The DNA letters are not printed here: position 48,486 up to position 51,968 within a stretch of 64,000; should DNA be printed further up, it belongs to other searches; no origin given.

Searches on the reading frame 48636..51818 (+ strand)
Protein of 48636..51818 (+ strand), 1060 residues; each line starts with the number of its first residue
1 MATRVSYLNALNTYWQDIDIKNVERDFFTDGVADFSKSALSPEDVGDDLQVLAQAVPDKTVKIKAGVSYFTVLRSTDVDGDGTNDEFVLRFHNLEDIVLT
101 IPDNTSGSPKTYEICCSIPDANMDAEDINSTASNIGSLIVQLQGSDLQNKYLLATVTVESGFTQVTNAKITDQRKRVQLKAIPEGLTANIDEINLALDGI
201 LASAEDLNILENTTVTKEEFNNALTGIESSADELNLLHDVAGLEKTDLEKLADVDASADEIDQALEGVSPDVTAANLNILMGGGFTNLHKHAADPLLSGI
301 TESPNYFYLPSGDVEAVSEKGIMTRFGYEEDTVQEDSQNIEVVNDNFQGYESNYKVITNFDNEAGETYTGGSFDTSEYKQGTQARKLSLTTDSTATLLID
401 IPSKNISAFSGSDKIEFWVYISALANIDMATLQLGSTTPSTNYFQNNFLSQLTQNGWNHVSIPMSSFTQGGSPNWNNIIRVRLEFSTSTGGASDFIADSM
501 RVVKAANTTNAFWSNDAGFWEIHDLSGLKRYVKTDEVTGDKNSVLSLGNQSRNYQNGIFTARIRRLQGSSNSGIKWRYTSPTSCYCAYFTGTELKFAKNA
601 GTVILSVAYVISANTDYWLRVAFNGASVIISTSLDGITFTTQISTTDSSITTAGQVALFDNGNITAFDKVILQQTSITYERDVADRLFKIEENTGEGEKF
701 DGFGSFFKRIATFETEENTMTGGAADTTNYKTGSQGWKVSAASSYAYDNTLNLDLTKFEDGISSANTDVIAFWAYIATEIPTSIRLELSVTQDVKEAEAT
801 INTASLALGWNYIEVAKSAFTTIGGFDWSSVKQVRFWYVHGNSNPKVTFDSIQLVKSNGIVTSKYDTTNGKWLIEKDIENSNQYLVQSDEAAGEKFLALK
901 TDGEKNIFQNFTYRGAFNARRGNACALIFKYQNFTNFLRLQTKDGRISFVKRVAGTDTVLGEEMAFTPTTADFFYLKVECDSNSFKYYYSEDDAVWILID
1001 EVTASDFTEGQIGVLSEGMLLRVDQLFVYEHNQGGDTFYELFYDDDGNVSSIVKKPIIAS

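Call 36: search_protein_families(library=phrogs, proteins=[window:48636-51818:+], max_evalue=0.00001)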
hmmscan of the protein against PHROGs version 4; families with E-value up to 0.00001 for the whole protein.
window:48636-51818:+ (1060 aa): 1 family
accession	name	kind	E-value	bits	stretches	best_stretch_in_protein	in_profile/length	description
phrog_9983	-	tail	3.3e-15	57.2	2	355-505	95-236/273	tail protein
